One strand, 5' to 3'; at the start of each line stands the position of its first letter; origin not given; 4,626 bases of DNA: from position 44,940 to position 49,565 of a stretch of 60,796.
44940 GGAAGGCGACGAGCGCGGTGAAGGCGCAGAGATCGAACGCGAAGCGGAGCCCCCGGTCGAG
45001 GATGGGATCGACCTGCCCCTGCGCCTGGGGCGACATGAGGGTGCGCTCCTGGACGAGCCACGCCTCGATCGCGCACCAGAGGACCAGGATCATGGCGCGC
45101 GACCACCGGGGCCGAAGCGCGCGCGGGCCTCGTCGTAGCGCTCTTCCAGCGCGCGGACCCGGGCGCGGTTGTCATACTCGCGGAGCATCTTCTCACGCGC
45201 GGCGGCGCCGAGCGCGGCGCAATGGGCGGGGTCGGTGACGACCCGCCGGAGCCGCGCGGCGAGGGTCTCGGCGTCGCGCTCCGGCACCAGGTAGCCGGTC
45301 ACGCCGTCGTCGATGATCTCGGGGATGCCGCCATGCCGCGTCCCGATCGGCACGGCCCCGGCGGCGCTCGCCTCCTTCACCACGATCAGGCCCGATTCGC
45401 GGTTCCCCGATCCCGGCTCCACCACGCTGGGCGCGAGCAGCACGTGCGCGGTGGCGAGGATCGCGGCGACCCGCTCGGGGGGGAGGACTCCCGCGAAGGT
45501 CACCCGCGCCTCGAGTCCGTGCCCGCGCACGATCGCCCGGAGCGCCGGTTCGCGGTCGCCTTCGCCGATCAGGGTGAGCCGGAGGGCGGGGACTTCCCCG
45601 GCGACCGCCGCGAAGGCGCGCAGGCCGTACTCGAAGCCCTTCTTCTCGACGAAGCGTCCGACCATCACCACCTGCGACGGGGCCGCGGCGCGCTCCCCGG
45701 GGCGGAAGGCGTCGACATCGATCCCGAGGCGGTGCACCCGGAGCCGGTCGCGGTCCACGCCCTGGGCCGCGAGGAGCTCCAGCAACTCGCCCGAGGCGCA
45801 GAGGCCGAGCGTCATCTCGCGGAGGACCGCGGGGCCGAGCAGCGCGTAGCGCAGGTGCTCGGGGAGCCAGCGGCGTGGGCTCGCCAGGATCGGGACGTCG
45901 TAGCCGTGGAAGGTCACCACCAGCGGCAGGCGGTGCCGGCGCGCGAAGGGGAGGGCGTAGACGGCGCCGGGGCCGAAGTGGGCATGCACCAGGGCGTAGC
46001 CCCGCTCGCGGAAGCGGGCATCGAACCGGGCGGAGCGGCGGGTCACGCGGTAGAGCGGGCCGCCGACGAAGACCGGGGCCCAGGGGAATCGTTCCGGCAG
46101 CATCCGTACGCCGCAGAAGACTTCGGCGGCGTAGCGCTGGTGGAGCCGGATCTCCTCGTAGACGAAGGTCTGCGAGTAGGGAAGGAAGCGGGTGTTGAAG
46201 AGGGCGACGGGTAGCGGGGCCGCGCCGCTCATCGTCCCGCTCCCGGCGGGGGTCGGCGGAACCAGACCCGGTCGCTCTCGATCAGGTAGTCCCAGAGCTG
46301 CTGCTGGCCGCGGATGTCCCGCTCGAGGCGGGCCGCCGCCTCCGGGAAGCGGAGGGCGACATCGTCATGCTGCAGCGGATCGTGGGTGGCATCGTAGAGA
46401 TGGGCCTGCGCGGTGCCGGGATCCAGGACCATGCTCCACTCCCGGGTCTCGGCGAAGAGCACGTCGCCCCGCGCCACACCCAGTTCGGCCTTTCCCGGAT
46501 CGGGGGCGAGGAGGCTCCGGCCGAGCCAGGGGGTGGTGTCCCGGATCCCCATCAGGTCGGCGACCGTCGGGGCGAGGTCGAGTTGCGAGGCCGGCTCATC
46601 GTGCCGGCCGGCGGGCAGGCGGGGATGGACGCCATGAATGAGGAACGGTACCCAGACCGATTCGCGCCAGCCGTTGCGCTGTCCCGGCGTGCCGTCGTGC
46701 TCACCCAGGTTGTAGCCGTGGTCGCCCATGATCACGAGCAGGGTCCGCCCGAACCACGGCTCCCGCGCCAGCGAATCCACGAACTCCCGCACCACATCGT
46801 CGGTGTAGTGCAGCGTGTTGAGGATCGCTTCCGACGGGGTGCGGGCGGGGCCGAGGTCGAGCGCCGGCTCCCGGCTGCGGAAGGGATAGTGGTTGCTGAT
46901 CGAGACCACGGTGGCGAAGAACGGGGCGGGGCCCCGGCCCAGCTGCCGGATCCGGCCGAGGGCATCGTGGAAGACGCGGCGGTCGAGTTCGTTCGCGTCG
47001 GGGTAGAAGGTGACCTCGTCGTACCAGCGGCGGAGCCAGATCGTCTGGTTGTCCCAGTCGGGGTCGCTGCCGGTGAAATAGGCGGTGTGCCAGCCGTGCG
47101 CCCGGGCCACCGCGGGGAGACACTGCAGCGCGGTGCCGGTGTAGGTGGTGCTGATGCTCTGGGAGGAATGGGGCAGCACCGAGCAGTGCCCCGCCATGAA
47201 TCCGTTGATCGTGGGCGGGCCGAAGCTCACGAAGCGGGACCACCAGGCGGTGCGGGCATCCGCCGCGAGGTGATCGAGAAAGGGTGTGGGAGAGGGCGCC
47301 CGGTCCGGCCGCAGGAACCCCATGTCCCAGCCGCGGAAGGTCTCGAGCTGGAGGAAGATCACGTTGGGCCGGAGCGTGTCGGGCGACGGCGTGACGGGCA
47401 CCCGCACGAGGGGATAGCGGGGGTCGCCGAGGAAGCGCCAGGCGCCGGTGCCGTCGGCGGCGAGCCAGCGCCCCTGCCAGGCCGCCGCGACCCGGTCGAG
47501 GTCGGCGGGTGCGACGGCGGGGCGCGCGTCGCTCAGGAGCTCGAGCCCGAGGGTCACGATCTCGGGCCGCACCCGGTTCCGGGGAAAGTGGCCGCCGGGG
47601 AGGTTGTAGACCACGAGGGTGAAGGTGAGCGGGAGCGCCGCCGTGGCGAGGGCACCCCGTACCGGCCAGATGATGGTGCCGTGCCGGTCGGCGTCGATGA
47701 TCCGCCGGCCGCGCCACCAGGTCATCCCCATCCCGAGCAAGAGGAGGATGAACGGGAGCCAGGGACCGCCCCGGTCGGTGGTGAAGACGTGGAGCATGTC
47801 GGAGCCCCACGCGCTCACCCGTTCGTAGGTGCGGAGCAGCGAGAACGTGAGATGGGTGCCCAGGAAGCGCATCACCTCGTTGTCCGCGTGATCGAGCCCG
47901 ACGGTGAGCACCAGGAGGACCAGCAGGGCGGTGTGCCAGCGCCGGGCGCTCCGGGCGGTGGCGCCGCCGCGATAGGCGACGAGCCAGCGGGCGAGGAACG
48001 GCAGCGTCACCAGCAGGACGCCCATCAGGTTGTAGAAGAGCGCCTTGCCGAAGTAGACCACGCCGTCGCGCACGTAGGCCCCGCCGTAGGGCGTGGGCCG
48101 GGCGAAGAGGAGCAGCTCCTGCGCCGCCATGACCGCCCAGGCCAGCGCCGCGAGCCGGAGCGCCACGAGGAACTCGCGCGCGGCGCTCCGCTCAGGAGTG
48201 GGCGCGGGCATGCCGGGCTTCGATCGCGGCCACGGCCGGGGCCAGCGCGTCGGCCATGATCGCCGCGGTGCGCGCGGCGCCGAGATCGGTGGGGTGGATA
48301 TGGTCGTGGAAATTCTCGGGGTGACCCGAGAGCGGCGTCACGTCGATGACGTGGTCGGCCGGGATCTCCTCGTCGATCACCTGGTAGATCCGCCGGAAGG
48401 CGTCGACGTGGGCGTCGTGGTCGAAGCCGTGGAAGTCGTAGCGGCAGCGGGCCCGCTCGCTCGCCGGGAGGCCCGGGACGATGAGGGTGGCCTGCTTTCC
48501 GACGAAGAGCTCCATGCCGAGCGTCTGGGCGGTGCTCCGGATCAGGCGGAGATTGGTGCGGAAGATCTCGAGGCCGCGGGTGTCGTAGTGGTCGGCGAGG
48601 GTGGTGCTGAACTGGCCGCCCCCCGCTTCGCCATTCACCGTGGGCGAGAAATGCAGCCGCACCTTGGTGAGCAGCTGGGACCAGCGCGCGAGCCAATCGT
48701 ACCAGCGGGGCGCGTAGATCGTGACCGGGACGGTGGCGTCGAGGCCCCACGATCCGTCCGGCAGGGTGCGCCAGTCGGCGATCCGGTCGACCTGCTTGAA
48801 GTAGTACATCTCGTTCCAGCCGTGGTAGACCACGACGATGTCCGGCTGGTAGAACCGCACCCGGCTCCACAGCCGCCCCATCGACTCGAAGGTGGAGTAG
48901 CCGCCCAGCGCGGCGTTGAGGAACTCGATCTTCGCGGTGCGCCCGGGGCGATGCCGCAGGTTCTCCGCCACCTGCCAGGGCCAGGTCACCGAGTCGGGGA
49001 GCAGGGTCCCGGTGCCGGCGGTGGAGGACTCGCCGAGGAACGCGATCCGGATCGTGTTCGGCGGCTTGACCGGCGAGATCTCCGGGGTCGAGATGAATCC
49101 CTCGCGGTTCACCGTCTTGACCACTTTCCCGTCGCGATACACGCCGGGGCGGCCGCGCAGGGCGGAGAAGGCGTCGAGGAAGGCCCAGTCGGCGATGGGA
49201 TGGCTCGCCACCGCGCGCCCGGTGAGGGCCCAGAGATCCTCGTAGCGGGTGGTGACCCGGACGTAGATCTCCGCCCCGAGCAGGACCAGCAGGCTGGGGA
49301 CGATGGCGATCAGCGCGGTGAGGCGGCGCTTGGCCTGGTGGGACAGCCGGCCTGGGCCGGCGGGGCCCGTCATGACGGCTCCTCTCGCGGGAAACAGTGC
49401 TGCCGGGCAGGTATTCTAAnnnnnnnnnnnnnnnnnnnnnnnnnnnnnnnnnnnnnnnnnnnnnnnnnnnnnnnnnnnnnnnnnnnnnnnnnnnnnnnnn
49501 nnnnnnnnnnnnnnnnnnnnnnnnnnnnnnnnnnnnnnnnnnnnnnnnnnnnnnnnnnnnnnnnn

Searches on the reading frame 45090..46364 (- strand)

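Call 29: search_protein_families(library=pfam, proteins=[window:45090-46364:-], max_evalue=0.001)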
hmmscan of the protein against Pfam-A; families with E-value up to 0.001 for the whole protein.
window:45090-46364:- (424 aa): 5 families
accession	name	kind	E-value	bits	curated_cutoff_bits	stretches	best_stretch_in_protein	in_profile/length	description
PF00534.26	Glycos_transf_1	-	2.3e-30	105.8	26.4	1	229-391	15-171/172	Glycosyl transferases group 1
PF13692.12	Glyco_trans_1_4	-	2.2e-28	99.7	27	1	231-378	3-142/142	Glycosyl transferases group 1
PF13439.12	Glyco_transf_4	-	1.8e-12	48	28.5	1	91-218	41-169/170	Glycosyltransferase Family 4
PF13579.12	Glyco_trans_4_4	-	1.5e-09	38.8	29.7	1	82-214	36-158/158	Glycosyl transferase 4-like domain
PF13524.12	Glyco_trans_1_2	-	2.3e-09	37.8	25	1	256-407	10-143/144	Glycosyl transferase-like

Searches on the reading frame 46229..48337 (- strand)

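Call 29: search_protein_families(library=pfam, proteins=[window:46229-48337:-], max_evalue=0.001)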
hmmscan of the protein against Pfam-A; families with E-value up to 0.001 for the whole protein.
window:46229-48337:- (702 aa): 2 families
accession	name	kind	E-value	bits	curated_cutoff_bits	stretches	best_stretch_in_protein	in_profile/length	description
PF00884.28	Sulfatase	-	2.9e-30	106.1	25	1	324-598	1-301/301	Sulfatase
PF01663.27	Phosphodiest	-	6.4e-05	23.1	23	1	416-543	104-222/342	Type I phosphodiesterase / nucleotide pyrophosphatase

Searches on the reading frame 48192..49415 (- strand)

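Call 29: search_protein_families(library=pfam, proteins=[window:48192-49415:-], max_evalue=0.001)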
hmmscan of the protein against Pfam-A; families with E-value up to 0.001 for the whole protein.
window:48192-49415:- (407 aa): 2 families
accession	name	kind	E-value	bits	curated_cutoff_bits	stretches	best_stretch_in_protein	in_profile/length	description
PF13472.12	Lipase_GDSL_2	-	3.2e-08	34.7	32.9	1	126-381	1-177/178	GDSL-like Lipase/Acylhydrolase family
PF00657.28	Lipase_GDSL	-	0.00042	21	23.6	0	124-210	1-97/208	GDSL-like Lipase/Acylhydrolase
